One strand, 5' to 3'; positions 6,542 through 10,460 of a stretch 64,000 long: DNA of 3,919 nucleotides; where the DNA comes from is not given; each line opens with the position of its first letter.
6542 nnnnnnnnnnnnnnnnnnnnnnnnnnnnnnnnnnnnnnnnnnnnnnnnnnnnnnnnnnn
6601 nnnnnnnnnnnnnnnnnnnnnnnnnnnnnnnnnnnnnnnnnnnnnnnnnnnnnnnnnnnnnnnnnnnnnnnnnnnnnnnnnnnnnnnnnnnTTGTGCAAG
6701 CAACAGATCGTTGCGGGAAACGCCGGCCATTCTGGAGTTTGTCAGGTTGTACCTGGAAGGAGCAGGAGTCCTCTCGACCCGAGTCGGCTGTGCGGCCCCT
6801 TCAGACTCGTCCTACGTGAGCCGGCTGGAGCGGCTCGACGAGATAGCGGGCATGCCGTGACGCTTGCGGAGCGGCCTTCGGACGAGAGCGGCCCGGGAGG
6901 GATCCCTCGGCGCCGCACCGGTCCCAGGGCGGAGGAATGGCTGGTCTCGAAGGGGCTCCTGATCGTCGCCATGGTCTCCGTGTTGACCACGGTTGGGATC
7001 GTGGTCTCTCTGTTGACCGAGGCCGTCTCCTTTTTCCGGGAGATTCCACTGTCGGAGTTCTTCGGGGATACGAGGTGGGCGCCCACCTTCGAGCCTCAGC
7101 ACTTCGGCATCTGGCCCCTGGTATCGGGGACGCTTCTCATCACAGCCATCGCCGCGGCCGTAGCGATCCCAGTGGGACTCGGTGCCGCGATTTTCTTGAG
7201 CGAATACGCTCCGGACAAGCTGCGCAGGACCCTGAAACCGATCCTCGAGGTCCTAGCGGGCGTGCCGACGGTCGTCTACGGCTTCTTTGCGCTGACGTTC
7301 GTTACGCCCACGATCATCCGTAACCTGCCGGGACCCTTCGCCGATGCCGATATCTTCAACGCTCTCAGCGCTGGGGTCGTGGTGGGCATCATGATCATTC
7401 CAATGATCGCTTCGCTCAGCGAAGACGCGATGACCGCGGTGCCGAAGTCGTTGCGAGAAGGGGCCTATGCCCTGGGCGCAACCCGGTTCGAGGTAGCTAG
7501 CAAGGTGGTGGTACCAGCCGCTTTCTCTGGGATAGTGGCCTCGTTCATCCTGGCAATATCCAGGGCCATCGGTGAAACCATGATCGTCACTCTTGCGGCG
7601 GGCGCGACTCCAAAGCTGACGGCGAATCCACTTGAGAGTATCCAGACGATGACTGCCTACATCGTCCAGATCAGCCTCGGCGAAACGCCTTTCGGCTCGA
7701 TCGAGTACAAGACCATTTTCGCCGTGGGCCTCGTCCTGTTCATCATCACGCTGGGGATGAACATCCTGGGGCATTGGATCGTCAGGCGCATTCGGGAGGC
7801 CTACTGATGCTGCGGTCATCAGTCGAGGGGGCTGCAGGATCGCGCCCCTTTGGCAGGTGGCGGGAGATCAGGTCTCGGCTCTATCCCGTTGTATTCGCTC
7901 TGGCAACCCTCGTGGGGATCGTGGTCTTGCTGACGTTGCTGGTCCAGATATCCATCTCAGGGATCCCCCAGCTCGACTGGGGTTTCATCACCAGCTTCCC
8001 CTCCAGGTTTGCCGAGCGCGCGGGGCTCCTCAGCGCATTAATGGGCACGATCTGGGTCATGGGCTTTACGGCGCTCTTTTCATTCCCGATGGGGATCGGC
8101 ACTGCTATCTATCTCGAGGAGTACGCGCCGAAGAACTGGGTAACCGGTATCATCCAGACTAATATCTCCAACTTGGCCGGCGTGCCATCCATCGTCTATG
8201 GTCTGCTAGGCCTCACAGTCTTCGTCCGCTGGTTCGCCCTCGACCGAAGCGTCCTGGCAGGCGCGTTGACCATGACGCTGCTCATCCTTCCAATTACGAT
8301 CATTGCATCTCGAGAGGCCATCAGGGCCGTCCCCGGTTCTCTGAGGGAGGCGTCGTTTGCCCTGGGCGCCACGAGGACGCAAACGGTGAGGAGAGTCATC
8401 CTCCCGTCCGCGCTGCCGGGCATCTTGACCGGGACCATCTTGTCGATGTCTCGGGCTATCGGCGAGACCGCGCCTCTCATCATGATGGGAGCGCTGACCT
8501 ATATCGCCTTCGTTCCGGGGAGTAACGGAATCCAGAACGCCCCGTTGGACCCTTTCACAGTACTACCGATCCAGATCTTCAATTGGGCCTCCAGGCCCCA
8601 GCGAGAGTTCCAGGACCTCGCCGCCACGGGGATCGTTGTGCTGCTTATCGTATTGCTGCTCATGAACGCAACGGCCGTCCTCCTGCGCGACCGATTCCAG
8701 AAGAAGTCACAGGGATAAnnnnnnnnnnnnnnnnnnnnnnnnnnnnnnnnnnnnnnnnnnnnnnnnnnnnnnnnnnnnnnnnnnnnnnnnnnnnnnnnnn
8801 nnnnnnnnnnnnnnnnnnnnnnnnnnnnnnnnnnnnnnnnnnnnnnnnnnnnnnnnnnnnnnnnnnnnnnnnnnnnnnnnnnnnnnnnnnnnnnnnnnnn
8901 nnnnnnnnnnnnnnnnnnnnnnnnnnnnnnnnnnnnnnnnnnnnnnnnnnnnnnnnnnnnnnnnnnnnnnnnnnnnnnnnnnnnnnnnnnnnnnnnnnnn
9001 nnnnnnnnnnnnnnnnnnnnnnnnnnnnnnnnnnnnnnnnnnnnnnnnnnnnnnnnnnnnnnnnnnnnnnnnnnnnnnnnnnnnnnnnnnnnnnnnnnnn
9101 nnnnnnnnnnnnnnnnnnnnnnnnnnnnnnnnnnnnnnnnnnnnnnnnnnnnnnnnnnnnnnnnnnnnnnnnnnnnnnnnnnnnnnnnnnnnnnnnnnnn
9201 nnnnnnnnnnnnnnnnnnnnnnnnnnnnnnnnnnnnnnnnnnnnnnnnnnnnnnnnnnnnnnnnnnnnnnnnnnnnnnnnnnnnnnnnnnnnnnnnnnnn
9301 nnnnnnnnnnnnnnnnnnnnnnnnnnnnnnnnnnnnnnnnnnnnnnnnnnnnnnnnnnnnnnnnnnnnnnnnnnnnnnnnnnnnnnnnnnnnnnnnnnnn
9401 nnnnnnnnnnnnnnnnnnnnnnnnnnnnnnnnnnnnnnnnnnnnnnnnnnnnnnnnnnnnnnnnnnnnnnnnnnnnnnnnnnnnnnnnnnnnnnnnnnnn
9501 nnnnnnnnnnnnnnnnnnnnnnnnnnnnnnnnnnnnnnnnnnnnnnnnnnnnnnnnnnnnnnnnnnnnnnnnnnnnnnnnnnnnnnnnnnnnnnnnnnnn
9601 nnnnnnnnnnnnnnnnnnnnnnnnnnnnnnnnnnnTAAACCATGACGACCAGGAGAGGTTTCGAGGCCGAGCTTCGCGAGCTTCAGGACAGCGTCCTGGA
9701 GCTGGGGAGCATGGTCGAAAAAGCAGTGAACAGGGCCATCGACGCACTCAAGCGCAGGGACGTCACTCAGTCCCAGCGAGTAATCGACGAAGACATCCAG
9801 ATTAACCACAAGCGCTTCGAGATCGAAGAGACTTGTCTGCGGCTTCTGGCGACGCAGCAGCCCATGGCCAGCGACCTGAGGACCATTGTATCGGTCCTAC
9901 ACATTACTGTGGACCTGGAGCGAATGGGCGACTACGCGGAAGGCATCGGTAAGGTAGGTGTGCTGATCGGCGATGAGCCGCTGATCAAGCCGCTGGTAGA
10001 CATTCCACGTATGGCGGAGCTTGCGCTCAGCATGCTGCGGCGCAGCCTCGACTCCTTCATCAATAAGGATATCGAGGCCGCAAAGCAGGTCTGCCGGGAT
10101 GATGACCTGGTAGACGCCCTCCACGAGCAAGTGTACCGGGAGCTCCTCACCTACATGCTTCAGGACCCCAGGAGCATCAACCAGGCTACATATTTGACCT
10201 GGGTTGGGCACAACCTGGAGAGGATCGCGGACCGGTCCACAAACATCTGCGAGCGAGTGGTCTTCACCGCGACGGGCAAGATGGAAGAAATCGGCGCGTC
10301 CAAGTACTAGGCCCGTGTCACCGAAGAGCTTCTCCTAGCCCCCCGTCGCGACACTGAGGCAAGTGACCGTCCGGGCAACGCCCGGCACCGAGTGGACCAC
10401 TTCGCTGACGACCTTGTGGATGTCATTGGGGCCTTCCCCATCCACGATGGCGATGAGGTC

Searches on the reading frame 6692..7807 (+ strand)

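Call 37: search_protein_families(library=pfam, proteins=[window:6692-7807:+], max_evalue=0.00001)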
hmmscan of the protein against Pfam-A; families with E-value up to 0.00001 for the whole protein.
window:6692-7807:+ (371 aa): 1 family
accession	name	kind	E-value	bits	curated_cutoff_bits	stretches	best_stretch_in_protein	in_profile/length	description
PF00528.27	BPD_transp_1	-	2.9e-19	70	26.4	1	159-368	2-183/184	Binding-protein-dependent transport system inner membrane component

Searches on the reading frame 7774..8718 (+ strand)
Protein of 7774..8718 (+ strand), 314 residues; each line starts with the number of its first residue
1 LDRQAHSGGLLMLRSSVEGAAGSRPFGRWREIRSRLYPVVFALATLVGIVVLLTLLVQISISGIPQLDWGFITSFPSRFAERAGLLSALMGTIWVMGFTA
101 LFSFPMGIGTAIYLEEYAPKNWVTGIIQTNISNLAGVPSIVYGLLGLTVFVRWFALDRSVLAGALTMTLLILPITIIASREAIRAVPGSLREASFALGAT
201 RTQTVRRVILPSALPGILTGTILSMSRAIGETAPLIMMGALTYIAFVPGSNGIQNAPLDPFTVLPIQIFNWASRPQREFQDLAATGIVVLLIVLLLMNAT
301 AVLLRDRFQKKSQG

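Call 37: search_protein_families(library=pfam, proteins=[window:7774-8718:+], max_evalue=0.00001)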
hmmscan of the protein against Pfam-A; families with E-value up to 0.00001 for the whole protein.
window:7774-8718:+ (314 aa): 1 family
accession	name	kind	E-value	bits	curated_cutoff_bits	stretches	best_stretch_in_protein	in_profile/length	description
PF00528.27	BPD_transp_1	-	3.7e-17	63.1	26.4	1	107-310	1-180/184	Binding-protein-dependent transport system inner membrane component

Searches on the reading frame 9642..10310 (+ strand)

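Call 37: search_protein_families(library=pfam, proteins=[window:9642-10310:+], max_evalue=0.00001)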
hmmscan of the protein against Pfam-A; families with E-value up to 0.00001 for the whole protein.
window:9642-10310:+ (222 aa): 1 family
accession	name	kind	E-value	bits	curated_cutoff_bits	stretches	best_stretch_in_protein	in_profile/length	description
PF01895.24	PhoU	-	6.7e-49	164.7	23.5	2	121-206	1-89/89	PhoU domain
